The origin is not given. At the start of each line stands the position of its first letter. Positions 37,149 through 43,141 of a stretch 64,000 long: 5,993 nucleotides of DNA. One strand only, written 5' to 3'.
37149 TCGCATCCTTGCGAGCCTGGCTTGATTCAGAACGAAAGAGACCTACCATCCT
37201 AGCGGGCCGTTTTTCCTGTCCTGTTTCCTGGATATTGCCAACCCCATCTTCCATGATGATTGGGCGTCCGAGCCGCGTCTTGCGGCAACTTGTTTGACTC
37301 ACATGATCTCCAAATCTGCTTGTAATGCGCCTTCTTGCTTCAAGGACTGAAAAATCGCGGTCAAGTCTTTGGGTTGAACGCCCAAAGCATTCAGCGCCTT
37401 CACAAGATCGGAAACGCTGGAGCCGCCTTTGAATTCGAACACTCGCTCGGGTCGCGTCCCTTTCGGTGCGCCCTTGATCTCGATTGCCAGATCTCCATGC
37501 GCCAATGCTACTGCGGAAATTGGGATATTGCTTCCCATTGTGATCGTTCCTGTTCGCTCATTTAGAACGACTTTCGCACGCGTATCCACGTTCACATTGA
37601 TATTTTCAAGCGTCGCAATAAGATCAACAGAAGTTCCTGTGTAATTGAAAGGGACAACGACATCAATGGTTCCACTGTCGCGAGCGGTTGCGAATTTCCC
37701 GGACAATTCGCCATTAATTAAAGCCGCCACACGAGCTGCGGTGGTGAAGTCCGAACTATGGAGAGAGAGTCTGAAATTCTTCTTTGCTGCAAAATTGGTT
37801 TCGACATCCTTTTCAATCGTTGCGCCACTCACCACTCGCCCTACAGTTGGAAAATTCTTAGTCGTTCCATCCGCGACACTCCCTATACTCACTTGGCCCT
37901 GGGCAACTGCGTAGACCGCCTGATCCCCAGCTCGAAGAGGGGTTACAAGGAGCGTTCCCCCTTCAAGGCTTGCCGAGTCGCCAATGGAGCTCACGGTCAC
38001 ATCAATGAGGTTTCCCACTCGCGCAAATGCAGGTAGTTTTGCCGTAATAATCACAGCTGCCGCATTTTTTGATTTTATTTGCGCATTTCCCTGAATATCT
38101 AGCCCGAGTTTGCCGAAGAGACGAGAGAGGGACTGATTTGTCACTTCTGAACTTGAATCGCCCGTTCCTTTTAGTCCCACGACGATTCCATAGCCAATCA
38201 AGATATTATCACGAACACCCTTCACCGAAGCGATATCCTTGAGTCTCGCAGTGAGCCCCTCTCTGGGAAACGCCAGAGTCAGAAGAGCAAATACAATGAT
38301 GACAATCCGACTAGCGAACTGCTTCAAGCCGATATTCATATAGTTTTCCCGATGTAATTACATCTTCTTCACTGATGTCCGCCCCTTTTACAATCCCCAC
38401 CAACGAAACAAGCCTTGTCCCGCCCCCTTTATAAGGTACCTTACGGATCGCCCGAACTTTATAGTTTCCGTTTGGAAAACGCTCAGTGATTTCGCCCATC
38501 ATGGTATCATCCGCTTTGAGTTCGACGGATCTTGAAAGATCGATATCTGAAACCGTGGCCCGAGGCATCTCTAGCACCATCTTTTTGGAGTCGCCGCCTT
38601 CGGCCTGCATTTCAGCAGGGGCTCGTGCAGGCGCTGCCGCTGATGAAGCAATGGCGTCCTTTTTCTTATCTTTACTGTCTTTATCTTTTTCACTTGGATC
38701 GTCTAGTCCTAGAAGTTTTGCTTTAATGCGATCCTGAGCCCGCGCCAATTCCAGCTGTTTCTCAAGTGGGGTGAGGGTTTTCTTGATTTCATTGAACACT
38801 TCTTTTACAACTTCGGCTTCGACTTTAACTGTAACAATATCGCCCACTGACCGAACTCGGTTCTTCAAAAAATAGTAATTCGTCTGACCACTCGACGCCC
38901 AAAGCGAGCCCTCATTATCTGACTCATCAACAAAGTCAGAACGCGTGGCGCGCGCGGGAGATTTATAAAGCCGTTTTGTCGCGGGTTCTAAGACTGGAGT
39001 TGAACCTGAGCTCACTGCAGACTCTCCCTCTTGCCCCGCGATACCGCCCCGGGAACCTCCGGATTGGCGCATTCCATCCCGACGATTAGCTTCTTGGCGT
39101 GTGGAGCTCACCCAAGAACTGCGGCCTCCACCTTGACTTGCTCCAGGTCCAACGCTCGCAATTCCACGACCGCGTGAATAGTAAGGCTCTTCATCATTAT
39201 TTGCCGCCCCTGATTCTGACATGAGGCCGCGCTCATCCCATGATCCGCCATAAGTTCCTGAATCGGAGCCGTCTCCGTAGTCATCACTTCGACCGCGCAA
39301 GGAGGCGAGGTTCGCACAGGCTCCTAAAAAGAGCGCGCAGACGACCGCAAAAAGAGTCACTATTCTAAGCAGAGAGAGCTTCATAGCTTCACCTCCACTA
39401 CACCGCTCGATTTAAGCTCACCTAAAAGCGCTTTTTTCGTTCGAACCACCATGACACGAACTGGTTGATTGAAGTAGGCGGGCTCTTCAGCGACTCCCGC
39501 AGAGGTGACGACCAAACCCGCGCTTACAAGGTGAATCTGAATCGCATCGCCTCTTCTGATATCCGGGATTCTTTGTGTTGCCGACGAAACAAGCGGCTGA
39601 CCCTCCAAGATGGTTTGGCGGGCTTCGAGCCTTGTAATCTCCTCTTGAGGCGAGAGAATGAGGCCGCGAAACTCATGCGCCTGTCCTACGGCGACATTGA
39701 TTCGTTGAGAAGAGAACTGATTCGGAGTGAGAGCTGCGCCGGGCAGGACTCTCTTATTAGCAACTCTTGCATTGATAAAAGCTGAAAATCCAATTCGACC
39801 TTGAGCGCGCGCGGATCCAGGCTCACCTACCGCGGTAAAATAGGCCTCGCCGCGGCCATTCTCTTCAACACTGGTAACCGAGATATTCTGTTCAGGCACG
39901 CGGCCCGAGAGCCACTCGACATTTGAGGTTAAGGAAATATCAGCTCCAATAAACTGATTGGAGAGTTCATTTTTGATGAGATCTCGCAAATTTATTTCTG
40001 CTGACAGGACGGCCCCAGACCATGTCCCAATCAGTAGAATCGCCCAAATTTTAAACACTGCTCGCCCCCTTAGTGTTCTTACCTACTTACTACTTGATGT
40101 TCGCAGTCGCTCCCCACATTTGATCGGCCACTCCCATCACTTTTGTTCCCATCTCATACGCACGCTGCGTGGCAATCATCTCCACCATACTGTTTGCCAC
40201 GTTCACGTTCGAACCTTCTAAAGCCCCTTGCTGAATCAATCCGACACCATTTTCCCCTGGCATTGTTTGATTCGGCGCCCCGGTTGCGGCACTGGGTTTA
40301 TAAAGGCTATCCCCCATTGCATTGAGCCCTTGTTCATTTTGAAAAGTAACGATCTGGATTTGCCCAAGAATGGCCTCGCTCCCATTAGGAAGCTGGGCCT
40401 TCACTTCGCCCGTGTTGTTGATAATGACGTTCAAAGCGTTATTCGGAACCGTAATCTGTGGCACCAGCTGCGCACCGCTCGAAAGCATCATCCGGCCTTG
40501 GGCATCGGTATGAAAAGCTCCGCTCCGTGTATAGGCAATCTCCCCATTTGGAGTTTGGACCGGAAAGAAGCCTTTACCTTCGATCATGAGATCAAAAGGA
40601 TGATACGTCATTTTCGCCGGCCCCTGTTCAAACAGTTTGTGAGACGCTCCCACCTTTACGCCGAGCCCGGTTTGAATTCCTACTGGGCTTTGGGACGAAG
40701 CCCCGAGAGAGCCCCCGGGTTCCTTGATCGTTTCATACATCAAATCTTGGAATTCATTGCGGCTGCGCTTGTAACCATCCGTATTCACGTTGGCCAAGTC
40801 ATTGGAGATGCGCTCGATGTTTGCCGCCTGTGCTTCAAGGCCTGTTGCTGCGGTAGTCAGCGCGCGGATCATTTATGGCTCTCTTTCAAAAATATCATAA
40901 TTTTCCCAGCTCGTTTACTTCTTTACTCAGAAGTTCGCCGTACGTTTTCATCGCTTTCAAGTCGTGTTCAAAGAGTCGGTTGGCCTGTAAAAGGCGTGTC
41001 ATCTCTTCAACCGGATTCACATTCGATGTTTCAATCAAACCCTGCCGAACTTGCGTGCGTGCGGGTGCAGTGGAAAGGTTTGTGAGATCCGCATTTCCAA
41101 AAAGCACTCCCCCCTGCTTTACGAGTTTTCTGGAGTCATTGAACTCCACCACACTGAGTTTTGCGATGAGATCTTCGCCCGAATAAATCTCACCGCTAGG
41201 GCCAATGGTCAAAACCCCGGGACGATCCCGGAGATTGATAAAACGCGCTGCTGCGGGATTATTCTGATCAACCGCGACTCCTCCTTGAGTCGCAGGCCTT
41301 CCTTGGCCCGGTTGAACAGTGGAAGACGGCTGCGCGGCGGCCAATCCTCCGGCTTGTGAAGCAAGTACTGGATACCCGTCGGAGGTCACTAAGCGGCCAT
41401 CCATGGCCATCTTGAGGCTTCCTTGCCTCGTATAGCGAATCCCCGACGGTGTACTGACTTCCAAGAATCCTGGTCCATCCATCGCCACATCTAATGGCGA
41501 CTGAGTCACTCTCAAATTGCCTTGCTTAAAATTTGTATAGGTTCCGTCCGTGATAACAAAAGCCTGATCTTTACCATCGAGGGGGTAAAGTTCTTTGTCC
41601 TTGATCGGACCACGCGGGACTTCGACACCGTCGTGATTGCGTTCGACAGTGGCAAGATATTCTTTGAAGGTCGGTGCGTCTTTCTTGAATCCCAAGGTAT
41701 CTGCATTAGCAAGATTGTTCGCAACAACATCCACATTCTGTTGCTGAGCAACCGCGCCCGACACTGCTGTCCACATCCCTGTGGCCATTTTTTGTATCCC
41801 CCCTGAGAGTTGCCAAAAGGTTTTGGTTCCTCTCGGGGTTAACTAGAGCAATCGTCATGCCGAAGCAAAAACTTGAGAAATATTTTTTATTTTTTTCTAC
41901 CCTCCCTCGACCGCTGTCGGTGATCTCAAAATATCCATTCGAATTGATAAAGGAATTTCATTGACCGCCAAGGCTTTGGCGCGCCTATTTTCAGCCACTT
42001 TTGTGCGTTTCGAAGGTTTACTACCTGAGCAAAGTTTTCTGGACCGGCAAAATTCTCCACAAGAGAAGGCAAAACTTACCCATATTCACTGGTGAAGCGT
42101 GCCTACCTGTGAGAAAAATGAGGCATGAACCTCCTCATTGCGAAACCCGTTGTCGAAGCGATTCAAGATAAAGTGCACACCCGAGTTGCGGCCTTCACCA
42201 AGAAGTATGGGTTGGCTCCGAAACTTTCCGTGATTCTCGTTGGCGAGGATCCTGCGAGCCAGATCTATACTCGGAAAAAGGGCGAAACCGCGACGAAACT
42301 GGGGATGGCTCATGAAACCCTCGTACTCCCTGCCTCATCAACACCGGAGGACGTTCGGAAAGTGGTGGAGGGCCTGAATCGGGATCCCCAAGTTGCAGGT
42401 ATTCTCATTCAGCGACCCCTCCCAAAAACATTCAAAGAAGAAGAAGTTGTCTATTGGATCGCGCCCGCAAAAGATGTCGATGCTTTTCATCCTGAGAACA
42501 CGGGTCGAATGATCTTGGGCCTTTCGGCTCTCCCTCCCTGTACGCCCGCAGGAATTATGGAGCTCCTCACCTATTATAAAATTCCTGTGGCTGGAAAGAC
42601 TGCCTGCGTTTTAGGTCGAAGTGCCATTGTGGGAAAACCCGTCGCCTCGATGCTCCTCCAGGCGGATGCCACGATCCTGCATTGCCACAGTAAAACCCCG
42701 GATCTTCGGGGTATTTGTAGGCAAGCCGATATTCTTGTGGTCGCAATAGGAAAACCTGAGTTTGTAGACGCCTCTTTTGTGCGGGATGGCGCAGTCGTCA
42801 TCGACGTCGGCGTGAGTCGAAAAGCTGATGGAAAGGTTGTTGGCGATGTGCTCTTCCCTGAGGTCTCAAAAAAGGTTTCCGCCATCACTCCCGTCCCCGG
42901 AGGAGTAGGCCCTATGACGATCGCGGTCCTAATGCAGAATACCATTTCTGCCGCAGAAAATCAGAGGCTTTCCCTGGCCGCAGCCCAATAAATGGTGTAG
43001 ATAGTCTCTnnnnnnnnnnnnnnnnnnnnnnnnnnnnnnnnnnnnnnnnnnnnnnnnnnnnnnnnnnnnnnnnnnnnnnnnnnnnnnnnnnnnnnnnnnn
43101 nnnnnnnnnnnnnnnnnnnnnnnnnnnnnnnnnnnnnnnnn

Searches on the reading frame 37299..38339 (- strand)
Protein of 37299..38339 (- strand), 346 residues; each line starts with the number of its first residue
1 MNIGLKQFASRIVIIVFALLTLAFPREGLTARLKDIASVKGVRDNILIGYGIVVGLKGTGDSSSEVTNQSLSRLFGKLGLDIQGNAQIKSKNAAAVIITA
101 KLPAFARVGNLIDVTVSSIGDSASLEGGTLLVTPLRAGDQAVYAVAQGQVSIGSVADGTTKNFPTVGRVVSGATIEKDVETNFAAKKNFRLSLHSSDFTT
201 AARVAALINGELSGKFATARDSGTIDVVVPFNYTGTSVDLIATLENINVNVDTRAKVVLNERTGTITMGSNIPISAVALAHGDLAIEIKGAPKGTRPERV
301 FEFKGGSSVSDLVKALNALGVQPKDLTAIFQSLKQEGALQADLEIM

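Call 22: search_protein_families(library=pfam, proteins=[window:37299-38339:-], max_evalue=0.00001)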
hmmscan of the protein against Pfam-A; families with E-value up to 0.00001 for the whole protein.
window:37299-38339:- (346 aa): 1 family
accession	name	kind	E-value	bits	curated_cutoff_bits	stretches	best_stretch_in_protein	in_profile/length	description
PF02119.21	FlgI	-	5e-110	368.1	25.3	2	32-298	1-274/343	Flagellar P-ring protein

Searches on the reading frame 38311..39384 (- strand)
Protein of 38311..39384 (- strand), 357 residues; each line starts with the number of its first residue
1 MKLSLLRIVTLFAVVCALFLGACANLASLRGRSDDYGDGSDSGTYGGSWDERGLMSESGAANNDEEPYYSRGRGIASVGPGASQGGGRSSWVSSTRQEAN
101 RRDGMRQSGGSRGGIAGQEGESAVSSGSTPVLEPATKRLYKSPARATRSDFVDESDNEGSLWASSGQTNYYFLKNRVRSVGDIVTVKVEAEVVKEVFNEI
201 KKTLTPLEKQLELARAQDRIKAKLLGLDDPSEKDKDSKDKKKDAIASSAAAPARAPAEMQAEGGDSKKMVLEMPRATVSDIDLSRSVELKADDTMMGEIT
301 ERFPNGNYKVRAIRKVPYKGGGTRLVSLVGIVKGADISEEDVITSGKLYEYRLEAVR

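Call 22: search_protein_families(library=pfam, proteins=[window:38311-39384:-], max_evalue=0.00001)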
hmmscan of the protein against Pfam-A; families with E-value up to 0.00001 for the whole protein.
window:38311-39384:- (357 aa): 1 family
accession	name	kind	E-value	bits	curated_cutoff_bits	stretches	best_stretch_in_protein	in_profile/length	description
PF02107.21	FlgH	-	1.1e-14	54.9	27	1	156-354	2-147/172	Flagellar L-ring protein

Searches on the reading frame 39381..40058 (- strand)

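Call 22: search_protein_families(library=pfam, proteins=[window:39381-40058:-], max_evalue=0.00001)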
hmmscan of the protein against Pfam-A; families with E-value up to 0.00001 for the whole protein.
window:39381-40058:- (225 aa): 1 family
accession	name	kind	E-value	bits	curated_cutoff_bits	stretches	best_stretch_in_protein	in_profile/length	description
PF13144.11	ChapFlgA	-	4.5e-12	46.5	23.8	1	99-223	5-122/122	Chaperone for flagella basal body P-ring formation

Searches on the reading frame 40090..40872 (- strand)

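Call 55: search_protein_families(library=pfam, proteins=[window:40090-40872:-], max_evalue=0.00001)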
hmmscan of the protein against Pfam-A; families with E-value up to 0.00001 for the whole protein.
window:40090-40872:- (260 aa): 3 families
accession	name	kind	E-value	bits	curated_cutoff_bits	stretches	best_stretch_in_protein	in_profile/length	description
PF22692.1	LlgE_F_G_D1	-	5.7e-23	81.3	27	1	96-159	1-64/64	Flagellar hook protein FlgE/F/G D1 domain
PF06429.18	Flg_bbr_C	-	1.2e-18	66.7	23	1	214-259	1-46/46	Flagellar basal body rod FlgEFG protein C-terminal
PF00460.25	Flg_bb_rod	-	9.4e-06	25.9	20.7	1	5-35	1-31/31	Flagella basal body rod protein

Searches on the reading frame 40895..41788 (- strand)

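Call 55: search_protein_families(library=pfam, proteins=[window:40895-41788:-], max_evalue=0.00001)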
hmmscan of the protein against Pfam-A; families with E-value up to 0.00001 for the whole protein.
window:40895-41788:- (297 aa): 3 families
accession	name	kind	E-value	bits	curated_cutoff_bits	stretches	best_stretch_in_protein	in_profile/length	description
PF06429.18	Flg_bbr_C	-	2.1e-13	50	23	1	248-291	1-43/46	Flagellar basal body rod FlgEFG protein C-terminal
PF22692.1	LlgE_F_G_D1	-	2.2e-11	44.2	27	1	102-159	1-44/64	Flagellar hook protein FlgE/F/G D1 domain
PF00460.25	Flg_bb_rod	-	1.6e-10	41.2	20.7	1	7-35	3-31/31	Flagella basal body rod protein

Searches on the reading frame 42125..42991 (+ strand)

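Call 55: search_protein_families(library=pfam, proteins=[window:42125-42991:+], max_evalue=0.00001)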
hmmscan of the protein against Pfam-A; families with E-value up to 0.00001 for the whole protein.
window:42125-42991:+ (288 aa): 2 families
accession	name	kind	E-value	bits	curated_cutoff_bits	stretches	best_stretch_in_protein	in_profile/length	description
PF02882.25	THF_DHG_CYH_C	-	8.4e-67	223.9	27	1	122-280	1-159/160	Tetrahydrofolate dehydrogenase/cyclohydrolase, NAD(P)-binding domain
PF00763.28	THF_DHG_CYH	-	2e-31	109.1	32.8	1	6-119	3-115/115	Tetrahydrofolate dehydrogenase/cyclohydrolase, catalytic domain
